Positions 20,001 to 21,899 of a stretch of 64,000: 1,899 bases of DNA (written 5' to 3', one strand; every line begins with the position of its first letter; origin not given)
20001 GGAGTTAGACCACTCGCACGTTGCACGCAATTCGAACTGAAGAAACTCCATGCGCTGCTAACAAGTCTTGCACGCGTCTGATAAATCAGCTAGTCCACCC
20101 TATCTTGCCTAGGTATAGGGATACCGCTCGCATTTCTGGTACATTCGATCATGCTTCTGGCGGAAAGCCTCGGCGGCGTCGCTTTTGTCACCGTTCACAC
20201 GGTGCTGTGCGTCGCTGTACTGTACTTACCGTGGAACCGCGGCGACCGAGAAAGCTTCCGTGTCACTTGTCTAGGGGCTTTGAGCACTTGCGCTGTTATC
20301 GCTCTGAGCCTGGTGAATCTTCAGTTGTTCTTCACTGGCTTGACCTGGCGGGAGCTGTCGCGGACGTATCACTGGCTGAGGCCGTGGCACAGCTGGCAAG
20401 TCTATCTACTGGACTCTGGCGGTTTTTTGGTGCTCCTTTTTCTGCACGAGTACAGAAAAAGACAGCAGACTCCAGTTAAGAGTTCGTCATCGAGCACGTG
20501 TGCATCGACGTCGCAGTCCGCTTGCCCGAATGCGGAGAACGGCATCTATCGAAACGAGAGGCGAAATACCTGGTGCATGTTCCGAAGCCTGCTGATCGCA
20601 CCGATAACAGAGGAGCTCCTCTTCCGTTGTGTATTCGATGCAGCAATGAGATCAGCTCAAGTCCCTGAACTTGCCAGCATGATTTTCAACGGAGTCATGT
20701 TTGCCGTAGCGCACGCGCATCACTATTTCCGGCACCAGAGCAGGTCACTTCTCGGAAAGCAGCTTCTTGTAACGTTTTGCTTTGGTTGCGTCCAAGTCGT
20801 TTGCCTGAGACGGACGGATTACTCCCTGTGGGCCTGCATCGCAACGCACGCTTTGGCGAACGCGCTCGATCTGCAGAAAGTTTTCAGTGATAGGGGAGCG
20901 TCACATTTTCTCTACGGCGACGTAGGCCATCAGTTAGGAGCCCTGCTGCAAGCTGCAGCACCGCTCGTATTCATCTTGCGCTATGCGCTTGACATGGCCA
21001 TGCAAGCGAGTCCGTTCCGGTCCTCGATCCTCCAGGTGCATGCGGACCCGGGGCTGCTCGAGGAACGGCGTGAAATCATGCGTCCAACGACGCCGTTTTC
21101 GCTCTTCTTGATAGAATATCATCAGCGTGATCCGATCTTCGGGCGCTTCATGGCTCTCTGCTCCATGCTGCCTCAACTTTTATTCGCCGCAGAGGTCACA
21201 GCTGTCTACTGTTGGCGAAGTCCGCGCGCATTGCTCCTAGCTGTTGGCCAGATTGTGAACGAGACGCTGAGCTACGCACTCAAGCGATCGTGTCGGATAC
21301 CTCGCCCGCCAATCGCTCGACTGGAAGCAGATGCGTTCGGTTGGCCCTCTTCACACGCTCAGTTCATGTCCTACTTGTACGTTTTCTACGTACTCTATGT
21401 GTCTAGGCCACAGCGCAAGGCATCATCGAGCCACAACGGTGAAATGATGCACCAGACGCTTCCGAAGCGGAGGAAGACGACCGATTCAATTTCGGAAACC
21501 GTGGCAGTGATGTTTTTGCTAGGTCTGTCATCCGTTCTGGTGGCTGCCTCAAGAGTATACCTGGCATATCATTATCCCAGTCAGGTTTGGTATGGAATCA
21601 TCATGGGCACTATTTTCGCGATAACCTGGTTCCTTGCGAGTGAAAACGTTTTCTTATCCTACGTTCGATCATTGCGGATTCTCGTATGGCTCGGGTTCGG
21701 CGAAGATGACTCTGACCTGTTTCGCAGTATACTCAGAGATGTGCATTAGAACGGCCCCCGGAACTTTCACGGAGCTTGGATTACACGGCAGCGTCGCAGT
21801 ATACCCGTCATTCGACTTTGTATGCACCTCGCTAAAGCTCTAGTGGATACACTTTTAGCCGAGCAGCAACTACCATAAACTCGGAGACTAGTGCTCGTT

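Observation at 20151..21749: Single ORF fusing a CAAX protease (RCE1) to dolichyl-diphosphatase (DOLPP1/CWH8)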

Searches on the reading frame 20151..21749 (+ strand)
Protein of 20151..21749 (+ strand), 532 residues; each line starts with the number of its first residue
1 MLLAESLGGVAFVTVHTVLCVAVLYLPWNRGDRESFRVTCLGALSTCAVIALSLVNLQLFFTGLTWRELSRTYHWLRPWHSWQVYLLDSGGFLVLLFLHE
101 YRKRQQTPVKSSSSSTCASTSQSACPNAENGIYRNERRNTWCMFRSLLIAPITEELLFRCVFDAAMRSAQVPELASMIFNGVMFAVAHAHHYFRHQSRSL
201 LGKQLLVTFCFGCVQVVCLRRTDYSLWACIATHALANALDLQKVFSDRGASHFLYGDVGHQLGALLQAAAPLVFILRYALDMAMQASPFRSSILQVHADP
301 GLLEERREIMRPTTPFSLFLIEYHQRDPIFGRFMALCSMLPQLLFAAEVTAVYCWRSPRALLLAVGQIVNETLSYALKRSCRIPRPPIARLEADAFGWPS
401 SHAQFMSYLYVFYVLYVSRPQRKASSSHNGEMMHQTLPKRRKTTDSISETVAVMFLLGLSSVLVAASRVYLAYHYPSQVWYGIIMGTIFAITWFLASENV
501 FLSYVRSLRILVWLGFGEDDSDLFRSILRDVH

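Call 3: search_protein_families(library=pfam, proteins=[window:20151-21749:+], max_evalue=1)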
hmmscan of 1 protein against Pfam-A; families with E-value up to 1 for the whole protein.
window:20151-21749:+ (532 aa): 2 families
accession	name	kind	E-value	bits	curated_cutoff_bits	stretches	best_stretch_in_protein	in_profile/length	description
PF02517.21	Rce1-like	-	2.2e-15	57.2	22.4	1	140-239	5-93/93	Type II CAAX prenyl endopeptidase Rce1-like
PF01569.27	PAP2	-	4e-14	52.9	27.2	1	361-497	3-125/130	PAP2 superfamily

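Call 4: search_solved_structures(query=window:20151-21746:+, max_evalue=1, show_alignments=3)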
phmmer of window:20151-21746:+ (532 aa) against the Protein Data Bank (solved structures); distinct sequences matched with E-value up to 1: 1.
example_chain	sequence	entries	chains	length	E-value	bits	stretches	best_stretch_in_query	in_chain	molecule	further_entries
5jki_A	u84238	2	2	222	0.97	11.2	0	453-489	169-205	Putative lipid phosphate phosphatase YodM | Phosphatidylglycerophosphatase B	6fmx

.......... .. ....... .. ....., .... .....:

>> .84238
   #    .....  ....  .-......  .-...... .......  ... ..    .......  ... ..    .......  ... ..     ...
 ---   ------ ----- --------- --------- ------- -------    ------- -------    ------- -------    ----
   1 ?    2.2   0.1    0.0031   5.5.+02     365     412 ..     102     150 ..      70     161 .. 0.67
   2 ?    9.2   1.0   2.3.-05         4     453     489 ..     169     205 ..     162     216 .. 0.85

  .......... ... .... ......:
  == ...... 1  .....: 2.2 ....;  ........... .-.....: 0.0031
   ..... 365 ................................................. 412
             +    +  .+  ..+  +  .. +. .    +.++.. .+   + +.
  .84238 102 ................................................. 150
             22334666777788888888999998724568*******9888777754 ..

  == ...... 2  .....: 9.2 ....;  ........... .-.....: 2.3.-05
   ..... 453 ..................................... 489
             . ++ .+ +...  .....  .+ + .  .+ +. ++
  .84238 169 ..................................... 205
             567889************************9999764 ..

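Call 5: find_homologous_proteins(query=window:20151-21746:+)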
Query window:20151-21746:+ (532 aa): 4 proteins with E <= 0.001 among 8000 candidates.
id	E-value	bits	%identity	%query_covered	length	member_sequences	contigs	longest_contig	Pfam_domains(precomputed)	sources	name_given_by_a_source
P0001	0.0e+0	1209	100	100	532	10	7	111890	PF01569.28,PF02517.22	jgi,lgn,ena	jgi:dolichyldiphosphatase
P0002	1.0e-145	505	48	96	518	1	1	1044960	PF01569.28,PF02517.22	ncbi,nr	ncbi:hypothetical protein CCYA_CCYA01G0309 [Cyanidiococcus yangmingshanensis]|nr:hypothetical protei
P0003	2.6e-143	497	46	98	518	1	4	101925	PF01569.28,PF02517.22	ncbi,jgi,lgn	jgi:dolichyldiphosphatase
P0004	2.4e-33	134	53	27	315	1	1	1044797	-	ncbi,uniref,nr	ncbi:hypothetical protein F1559_005161 [Cyanidiococcus yangmingshanensis]|uniref:Uncharacterized pro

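Call 10: find_encoding_contigs(protein=P0003, flank=8000, max_places=4)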
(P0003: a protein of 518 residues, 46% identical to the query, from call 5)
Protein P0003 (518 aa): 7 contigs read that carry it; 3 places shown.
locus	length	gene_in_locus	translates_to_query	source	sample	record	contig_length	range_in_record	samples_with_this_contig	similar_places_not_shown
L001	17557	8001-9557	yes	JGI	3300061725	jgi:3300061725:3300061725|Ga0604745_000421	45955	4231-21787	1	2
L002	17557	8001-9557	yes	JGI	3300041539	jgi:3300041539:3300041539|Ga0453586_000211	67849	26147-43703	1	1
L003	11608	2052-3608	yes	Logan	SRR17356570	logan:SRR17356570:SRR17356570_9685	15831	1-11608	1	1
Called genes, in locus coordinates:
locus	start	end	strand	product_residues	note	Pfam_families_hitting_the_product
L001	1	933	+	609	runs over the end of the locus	-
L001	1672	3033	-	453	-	PF00266:Aminotran_5, PF01212:Beta_elim_lyase (weak)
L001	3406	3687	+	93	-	-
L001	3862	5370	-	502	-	-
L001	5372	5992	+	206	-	-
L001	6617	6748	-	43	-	-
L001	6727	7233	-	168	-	-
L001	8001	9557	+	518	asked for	PF02517:Rce1-like, PF01569:PAP2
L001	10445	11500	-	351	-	PF00218:IGPS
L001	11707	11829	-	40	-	-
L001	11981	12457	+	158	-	-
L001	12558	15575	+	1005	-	PF00690:Cation_ATPase_N, PF00122:E1-E2_ATPase, PF13246:Cation_ATPase, PF00702:Hydrolase, PF08282:Hydrolase_3 (weak), PF00689:Cation_ATPase_C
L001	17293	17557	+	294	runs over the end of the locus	PF04012:PspA_IM30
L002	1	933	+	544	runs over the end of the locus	-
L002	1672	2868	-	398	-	PF00266:Aminotran_5, PF01212:Beta_elim_lyase (weak)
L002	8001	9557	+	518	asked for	PF02517:Rce1-like, PF01569:PAP2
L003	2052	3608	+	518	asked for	PF02517:Rce1-like, PF01569:PAP2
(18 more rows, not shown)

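Call 11: find_encoding_contigs(protein=P0002, flank=8000, max_places=3)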
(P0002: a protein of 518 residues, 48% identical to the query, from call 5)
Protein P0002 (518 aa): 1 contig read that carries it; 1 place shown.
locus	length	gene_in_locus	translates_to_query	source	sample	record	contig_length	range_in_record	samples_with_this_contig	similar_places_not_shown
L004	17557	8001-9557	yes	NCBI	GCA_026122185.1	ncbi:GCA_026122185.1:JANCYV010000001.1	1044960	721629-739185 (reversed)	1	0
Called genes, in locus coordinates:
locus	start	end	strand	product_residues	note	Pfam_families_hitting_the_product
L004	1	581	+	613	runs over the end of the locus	-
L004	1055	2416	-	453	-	PF00266:Aminotran_5, PF01212:Beta_elim_lyase (weak)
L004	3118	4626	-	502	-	-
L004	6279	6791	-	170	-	-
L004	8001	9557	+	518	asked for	PF02517:Rce1-like, PF01569:PAP2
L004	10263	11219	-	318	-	PF00218:IGPS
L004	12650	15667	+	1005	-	PF00690:Cation_ATPase_N, PF00122:E1-E2_ATPase, PF13246:Cation_ATPase, PF12710:HAD (faint), PF00702:Hydrolase, PF08282:Hydrolase_3 (weak), PF00689:Cation_ATPase_C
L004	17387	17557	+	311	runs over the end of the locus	PF04012:PspA_IM30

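Call 12: find_encoding_contigs(protein=P0001, flank=8000, max_places=5)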
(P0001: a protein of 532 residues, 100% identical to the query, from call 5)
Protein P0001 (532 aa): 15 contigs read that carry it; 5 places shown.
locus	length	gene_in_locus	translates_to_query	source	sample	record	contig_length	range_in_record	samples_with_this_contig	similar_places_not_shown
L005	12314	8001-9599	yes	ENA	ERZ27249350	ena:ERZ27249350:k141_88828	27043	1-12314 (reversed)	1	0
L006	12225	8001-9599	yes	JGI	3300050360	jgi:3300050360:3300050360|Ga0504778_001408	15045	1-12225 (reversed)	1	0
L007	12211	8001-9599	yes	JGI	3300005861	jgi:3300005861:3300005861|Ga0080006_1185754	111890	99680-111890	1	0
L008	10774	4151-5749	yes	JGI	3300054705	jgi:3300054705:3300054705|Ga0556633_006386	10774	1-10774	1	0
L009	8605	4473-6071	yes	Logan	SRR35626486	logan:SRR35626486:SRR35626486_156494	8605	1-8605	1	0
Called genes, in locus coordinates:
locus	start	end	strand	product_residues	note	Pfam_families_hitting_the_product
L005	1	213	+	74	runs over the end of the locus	-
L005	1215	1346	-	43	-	-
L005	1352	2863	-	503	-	-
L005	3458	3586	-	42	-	-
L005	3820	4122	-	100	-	-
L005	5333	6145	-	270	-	-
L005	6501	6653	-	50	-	-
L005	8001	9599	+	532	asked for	PF02517:Rce1-like, PF01569:PAP2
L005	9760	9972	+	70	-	-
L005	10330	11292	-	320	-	PF00218:IGPS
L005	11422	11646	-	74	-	-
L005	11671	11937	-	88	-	-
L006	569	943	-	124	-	-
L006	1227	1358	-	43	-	-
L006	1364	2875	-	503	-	-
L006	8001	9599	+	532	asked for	PF02517:Rce1-like, PF01569:PAP2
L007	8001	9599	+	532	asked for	PF02517:Rce1-like, PF01569:PAP2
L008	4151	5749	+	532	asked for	PF02517:Rce1-like, PF01569:PAP2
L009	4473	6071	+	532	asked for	PF02517:Rce1-like, PF01569:PAP2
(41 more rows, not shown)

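Call 13: list_cluster_members(proteins=[P0001, P0003, window:20151-21746:+])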
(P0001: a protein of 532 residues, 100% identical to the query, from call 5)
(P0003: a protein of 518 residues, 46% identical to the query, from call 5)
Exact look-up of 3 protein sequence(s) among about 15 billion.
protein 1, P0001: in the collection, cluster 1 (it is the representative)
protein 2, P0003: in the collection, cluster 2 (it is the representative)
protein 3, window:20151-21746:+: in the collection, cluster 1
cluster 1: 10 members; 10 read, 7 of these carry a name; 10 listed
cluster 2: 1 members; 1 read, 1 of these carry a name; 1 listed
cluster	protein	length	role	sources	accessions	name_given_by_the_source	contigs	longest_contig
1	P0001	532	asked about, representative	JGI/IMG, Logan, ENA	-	dolichyldiphosphatase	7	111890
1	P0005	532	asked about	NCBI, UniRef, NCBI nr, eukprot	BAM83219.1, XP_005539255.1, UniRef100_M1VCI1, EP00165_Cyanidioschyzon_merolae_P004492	similar to palmitoyl-protein thioesterase precursor [Cyanidioschyzon merolae strain 10D] | intramembrane prenyl-peptidase Rce1 n=1 Tax=Cyanidioschyzon merolae (strain NIES-3377 / ... | XP_005539255.1 similar to palmitoyl-protein thioesterase precursor [Cyanidioschyzon ...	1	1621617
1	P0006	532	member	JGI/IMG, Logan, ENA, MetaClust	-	dolichyldiphosphatase | \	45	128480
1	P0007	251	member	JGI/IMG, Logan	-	dolichyldiphosphatase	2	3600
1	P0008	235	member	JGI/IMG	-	hypothetical protein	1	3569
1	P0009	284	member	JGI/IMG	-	dolichyldiphosphatase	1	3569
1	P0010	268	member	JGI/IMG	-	membrane protease YdiL (CAAX protease family)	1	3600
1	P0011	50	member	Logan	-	-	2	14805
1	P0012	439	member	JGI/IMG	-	-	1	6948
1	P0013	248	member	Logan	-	-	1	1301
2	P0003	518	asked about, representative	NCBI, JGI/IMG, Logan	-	dolichyldiphosphatase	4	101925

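Call 22: search_protein_representatives(alignment_id=A1)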
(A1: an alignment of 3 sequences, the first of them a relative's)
Query: 3 sequences, 519 profile positions. Proteins with E-value up to 0.001 (for the whole library): 1692; up to 1e-10: 427; up to 1e-30: 3. The best 150 are listed.
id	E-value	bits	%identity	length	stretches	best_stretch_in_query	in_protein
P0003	8.0e-293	988.0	-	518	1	1-519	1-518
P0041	2.2e-75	270.6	-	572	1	8-516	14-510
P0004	1.3e-70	254.8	-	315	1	234-386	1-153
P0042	9.1e-27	110.2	-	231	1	310-503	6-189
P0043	1.9e-25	105.8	-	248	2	313-421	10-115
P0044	4.0e-25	104.8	-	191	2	314-419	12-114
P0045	5.4e-25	104.3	-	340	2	314-437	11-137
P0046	3.5e-24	101.6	-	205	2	320-421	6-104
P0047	1.1e-23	100.0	-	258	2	310-417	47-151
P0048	2.1e-23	99.1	-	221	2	312-420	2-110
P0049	1.1e-22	96.7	-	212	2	314-419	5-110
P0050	1.2e-22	96.6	-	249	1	310-503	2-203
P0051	1.5e-22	96.2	-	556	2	315-418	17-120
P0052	3.6e-22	95.0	-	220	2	313-417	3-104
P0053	4.2e-22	94.8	-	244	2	310-425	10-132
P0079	5.5e-20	87.8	-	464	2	310-417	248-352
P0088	2.2e-19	85.8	-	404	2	314-418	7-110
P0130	2.5e-17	79.0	-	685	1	317-500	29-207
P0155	1.1e-16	76.9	-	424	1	332-498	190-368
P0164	1.7e-16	76.3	-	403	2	315-424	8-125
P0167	2.3e-16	75.8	-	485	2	293-416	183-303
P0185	4.7e-16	74.8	-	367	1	313-502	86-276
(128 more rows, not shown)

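Call 23: search_protein_families(library=pfam, proteins=[P0041, P0051, P0079, P0167, P0155, P0088, P0164, P0185, P0045, P0130], max_evalue=0.01)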
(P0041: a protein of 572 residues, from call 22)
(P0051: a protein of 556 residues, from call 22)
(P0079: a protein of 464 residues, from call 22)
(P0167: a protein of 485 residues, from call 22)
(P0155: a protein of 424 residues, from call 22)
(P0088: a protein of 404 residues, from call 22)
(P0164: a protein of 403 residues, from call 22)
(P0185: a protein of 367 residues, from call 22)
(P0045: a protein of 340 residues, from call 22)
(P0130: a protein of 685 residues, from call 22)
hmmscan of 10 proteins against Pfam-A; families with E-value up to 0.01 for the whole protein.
P0041 (572 aa): 2 families
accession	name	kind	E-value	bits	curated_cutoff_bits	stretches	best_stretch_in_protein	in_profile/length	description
PF02517.21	Rce1-like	-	9e-17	61.6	22.4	1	139-241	2-93/93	Type II CAAX prenyl endopeptidase Rce1-like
PF01569.27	PAP2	-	2.1e-12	47.4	27.2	1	364-491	5-125/130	PAP2 superfamily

P0051 (556 aa): 2 families
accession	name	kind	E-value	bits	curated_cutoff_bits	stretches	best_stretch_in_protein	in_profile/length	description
PF04161.18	Arv1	-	1.3e-16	61.9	20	1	200-327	28-146/202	Arv1-like family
PF01569.27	PAP2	-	3.4e-16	59.6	27.2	1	62-177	3-125/130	PAP2 superfamily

P0079 (464 aa): 2 families
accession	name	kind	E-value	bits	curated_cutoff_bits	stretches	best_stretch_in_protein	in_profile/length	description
PF02089.21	Palm_thioest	-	3.7e-39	135.4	26.8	1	1-144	111-254/254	Palmitoyl protein thioesterase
PF01569.27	PAP2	-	2.2e-15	57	27.2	1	300-409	5-123/130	PAP2 superfamily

P0167 (485 aa): 1 family
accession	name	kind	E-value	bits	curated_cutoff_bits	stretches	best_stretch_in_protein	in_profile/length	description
PF01569.27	PAP2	-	8.1e-14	51.9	27.2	1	267-361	20-121/130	PAP2 superfamily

P0155 (424 aa): 1 family
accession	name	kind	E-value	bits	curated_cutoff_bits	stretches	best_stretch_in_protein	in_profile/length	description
PF01569.27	PAP2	-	5.3e-11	42.8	27.2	1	246-366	47-124/130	PAP2 superfamily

P0088 (404 aa): 2 families
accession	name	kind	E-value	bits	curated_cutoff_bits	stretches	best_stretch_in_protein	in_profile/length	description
PF01569.27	PAP2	-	2.7e-12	47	27.2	2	272-320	76-125/130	PAP2 superfamily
PF02724.19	CDC45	-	0.003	16.3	34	1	143-225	137-196/624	CDC45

P0164 (403 aa): 3 families
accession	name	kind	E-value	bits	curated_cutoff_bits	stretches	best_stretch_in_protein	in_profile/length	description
PF01569.27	PAP2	-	1.8e-18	67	27.2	1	54-177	4-126/130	PAP2 superfamily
PF03372.29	Exo_endo_phos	-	2.8e-08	34.2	24.5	1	230-389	2-154/225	Endonuclease/Exonuclease/phosphatase family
PF23226.1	Exo_endo_phos_PGAP2IP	-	0.0079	15.9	27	0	239-308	20-92/239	PGAP2IP, C-terminal nuclease-like domain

P0185 (367 aa): 2 families
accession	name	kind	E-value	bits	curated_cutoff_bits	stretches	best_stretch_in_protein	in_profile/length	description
PF01569.27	PAP2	-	3.3e-19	69.3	27.2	1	141-274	3-128/130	PAP2 superfamily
PF02681.20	DUF212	-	0.0068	17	26.5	0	144-188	6-49/126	Divergent PAP2 family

P0045 (340 aa): 2 families
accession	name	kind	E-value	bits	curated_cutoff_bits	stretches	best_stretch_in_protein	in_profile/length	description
PF01569.27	PAP2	-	5.2e-11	42.8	27.2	1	231-281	78-128/130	PAP2 superfamily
PF12316.13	Dsh_C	-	0.0084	17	22.3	0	126-187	73-135/199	Segment polarity protein dishevelled (Dsh) C terminal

P0130 (685 aa): 3 families
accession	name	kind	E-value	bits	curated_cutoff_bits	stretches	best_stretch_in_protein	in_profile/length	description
PF18785.7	Inv-AAD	-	6.3e-30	104.1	26.5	2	448-526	10-83/129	Invertebrate-AID/APOBEC-deaminase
PF01569.27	PAP2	-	4.3e-13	49.6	27.2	1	102-207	46-128/130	PAP2 superfamily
PF00383.29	dCMP_cyt_deam_1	-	7.9e-07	29.4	25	1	409-523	4-93/102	Cytidine and deoxycytidylate deaminase zinc-binding region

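Call 25: find_encoding_contigs(protein=P0041, flank=8000, max_places=4)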
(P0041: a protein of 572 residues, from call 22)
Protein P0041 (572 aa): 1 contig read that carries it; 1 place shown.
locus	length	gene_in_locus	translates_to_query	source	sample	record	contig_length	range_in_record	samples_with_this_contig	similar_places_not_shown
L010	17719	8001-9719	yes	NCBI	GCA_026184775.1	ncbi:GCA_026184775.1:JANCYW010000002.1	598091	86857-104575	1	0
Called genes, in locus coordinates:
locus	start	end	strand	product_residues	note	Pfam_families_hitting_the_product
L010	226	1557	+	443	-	PF13641:Glyco_tranf_2_3, PF00535:Glycos_transf_2 (weak), PF13632:Glyco_trans_2_3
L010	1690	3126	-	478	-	PF25826:DUF7952 (faint), PF00249:Myb_DNA-binding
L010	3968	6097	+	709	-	PF09239:Topo-VIb_trans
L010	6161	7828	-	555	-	PF00561:Abhydrolase_1, PF12146:Hydrolase_4, PF12697:Abhydrolase_6, PF06821:Ser_hydrolase (faint)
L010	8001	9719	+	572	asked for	PF02517:Rce1-like, PF01569:PAP2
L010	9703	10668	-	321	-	PF00218:IGPS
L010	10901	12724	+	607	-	PF03372:Exo_endo_phos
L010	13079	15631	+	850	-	PF00533:BRCT (weak), PF12738:PTCB-BRCT, PF16589:BRCT_2 (faint), PF16759:LIG3_BRCT (faint), PF00533:BRCT, PF12738:PTCB-BRCT, PF00533:BRCT (weak), PF12738:PTCB-BRCT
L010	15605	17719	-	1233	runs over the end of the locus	-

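Call 26: list_cluster_members(proteins=[P0041, P0079, P0051])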
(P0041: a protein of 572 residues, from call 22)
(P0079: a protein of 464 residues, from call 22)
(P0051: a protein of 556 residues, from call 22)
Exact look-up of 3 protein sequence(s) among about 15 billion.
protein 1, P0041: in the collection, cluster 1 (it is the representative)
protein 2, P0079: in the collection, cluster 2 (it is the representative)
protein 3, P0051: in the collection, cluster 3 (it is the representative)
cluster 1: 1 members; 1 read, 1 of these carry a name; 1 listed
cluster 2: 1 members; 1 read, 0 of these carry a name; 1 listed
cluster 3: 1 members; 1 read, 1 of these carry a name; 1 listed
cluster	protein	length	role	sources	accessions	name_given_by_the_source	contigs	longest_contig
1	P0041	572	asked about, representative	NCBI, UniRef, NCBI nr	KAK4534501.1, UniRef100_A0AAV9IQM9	hypothetical protein CDCA_CDCA02G0526 [Cyanidium caldarium] | intramembrane prenyl-peptidase Rce1 n=1 Tax=Cyanidium caldarium TaxID=2771 ...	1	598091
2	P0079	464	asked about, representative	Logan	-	-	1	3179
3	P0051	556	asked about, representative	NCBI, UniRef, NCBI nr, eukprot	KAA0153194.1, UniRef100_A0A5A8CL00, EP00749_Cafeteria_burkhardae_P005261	hypothetical protein FNF29_03382 [Cafeteria roenbergensis] | Multifunctional fusion protein n=1 Tax=Cafeteria roenbergensis TaxID=33653 ... | KAA0153194.1 hypothetical protein FNF29_03382 [Cafeteria roenbergensis]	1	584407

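Call 40: predict_structure(alignment_id=A4)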
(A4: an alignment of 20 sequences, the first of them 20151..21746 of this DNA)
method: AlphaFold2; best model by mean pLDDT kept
length: 532 residues; sequences in the alignment: 20
mean_pLDDT: 72.9   pTM: 0.69
mean pLDDT of the five models: 72.9, 72.8, 71.4, 69.1, 64.5
residues with pLDDT >= 90: 104; 70-90: 218; 50-70: 135; < 50: 75
segments of 3 or more residues with pLDDT < 50: 1-5, 78-82, 110-137, 241-255, 425-429, 431-445
pLDDT, mean of each block of 10 residues (from residue 1): 53 71 67 73 78 77 75 59 52 55 53 46 46 49 71 78 75 83 77 67 79 76 71 67 45 50 65 78 88 77 62 74 88 94 91 86 95 94 81 77 95 84 51 46 60 88 95 92 93 93 90 78 58 50
secondary structure, 60 per line:
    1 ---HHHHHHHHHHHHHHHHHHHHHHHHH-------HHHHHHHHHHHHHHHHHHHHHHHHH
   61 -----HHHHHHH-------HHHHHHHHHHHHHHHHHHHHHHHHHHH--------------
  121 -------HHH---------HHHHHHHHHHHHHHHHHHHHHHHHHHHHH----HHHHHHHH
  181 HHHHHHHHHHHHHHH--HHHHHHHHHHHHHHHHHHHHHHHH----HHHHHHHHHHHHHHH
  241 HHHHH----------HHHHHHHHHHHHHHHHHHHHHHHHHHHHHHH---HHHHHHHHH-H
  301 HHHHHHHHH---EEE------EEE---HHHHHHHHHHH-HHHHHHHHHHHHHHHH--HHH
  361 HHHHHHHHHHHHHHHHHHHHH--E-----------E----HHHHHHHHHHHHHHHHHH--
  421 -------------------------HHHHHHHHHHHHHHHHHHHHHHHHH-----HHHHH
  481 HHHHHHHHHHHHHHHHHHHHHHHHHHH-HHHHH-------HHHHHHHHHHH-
elements in order: H4-28 H36-60 H66-72 H80-106 H140-168 H173-195 H198-221 H226-245 H256-286 H290-298 H300-309 E313-315 E322-324 H328-338 H340-355 H358-381 H401-418 H446-470 H476-507 H509-513 H521-531

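Call 61: find_encoding_contigs(protein=window:20151-21749:+, flank=6000, max_places=10)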
Protein window:20151-21749:+ (532 aa): no gene with exactly this product is on record in the collection.
